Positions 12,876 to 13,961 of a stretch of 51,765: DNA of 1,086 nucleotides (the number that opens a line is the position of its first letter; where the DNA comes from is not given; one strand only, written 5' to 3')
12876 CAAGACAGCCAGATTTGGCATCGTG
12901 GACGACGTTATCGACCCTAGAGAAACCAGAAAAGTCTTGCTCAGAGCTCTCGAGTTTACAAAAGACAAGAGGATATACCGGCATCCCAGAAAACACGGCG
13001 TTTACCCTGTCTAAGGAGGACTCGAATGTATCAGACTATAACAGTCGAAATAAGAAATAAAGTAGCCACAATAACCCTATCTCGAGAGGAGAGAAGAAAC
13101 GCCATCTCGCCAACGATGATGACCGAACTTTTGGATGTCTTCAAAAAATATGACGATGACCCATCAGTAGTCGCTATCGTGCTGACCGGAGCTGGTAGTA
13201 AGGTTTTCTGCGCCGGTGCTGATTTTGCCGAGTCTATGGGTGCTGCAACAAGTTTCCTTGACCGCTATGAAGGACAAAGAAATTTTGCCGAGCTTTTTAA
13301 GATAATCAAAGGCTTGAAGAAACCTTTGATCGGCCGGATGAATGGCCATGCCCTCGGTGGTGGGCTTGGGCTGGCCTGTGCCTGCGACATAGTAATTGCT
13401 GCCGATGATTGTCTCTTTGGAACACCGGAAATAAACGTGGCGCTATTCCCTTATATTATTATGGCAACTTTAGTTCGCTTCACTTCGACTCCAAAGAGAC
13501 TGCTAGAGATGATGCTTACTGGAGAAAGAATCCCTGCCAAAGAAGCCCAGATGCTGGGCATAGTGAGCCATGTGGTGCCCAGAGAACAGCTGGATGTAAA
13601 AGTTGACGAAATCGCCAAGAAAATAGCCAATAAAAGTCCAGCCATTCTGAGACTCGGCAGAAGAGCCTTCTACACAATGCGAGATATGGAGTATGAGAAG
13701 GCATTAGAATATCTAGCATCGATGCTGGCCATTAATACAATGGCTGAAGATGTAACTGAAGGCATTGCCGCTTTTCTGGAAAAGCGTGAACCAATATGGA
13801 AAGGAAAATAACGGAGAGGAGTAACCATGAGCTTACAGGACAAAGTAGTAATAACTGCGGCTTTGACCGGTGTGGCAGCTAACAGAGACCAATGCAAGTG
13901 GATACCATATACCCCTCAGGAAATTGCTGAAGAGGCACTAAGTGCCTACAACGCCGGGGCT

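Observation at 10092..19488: Liu/Atu-like carboxylation pathway in which BKACE enzymes take the place of the missing HMG-CoA lyase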

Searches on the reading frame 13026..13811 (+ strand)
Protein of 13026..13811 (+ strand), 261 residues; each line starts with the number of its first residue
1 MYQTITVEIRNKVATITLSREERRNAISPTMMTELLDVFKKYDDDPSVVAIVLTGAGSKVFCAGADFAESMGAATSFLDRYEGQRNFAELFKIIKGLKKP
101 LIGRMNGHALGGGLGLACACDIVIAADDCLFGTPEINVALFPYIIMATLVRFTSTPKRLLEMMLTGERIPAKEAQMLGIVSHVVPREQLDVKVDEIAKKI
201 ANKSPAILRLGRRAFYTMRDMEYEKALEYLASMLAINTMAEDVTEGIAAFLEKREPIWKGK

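Call 4: search_protein_families(library=pfam, proteins=[window:13026-13811:+])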
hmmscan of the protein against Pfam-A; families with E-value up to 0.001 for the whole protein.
window:13026-13811:+ (261 aa): 2 families
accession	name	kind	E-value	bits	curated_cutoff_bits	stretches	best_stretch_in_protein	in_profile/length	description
PF00378.25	ECH_1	-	8.9e-60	202.6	27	1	8-260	1-250/251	Enoyl-CoA hydratase/isomerase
PF16113.10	ECH_2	-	2.6e-37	129.5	27.2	1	14-191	2-179/335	Enoyl-CoA hydratase/isomerase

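Call 5: search_protein_families(library=ncbifam, proteins=[window:13026-13811:+], max_evalue=1e-10)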
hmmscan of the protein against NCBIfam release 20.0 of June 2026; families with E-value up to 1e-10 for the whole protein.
window:13026-13811:+ (261 aa): 70 families (the best 25 are shown)
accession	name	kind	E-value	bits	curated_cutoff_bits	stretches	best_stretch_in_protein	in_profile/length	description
NF006008.0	PRK08139.1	equivalog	1.7e-60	204.8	313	1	4-260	12-265/266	enoyl-CoA hydratase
NF005073.0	PRK06495.1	subfamily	2.7e-56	190.7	296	1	2-261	3-257/257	enoyl-CoA hydratase/isomerase family protein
NF051848.1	EnCoAHydtEchA19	equivalog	1.3e-54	185.5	400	1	5-261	2-258/258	enoyl-CoA hydratase EchA19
NF006588.0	PRK09120.1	equivalog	1.2e-49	168.9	276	1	2-254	7-263/276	p-hydroxycinnamoyl CoA hydratase/lyase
NF005802.0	PRK07657.1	equivalog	1.8e-49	168.6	363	1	2-261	2-260/260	enoyl-CoA hydratase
NF042430.2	EnCoAhydt_DpgD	equivalog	5.5e-49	166.9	400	1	9-260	3-257/258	enoyl-CoA-hydratase DpgD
NF007239.0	PRK09674.1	equivalog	5.6e-49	166.9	371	1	5-261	6-257/257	2,3-dehydroadipyl-CoA hydratase PaaF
NF005675.0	PRK07468.1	equivalog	1.4e-48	165.9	350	1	1-260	2-261/262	crotonase/enoyl-CoA hydratase family protein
NF004517.0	PRK05862.1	equivalog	5.2e-48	163.8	396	1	2-259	3-255/257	enoyl-CoA hydratase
NF005803.0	PRK07658.1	equivalog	2.5e-47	161.5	313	1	4-261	3-257/257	enoyl-CoA hydratase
NF004781.0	PRK06127.1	subfamily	1.5e-46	159.2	291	1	3-261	11-269/269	enoyl-CoA hydratase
NF006699.0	PRK09245.1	subfamily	3.3e-46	157.7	354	1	1-260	1-265/266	crotonase/enoyl-CoA hydratase family protein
NF005879.0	PRK07827.1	equivalog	5.2e-46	157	283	1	4-259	8-260/261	enoyl-CoA hydratase family protein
NF006007.0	PRK08138.1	subfamily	1e-44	152.9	355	1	9-261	14-261/261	enoyl-CoA hydratase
NF004796.0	PRK06144.1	subfamily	1.4e-44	152.6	272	1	3-261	8-262/262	enoyl-CoA hydratase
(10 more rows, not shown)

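Call 37: search_solved_structures(query=window:13026-13811:+, max_evalue=1e-25)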
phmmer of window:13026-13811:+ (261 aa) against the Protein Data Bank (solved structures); distinct sequences matched with E-value up to 1e-25: 67 (the best 60 are shown).
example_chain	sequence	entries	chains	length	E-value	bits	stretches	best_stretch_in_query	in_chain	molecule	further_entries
5zai_A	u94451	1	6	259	1.8e-46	162.1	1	2-261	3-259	3-hydroxypropionyl-coenzyme A dehydratase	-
9qwv_A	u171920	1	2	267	2.2e-38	135.6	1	10-259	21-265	Enoyl-CoA hydratase, mitochondrial, putative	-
3pzk_A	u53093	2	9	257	4e-38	134.7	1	2-257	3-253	e enoyl-CoA hydratase echA8 | enoyl-CoA hydratase echA8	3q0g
3q0j_A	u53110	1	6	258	4.1e-38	134.7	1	2-257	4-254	enoyl-CoA hydratase echA8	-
2pbp_A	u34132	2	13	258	4.9e-38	134.5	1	9-261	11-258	Enoyl-CoA hydratase subunit I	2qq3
3h81_A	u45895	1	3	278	5.4e-38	134.3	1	2-257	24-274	enoyl-CoA hydratase echA8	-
4fjw_D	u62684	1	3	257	1e-37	133.4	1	2-257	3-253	Probable enoyl-CoA hydratase echA8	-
1mj3_A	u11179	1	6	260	2.6e-37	132.1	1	11-259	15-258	ENOYL-COA HYDRATASE, MITOCHONDRIAL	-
1dub_A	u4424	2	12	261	2.6e-37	132.1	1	11-259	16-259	2-ENOYL-COA HYDRATASE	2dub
1ey3_A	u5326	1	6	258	2.7e-37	132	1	11-259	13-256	ENOYL-COA HYDRATASE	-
9rgq_A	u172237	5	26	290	3.8e-37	131.6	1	11-259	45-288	Enoyl-CoA hydratase, mitochondrial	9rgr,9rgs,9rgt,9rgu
3kqf_A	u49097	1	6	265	6.5e-37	130.8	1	4-261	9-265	Enoyl-CoA hydratase/isomerase family protein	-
5xzd_A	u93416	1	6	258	6.9e-37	130.7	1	2-259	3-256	Enoyl-CoA hydratase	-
2ej5_A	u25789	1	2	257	6.4e-36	127.5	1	1-260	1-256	Enoyl-CoA hydratase subunit II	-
2vsu_F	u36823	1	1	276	8.7e-36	127.1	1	2-239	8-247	P-HYDROXYCINNAMOYL COA HYDRATASE/LYASE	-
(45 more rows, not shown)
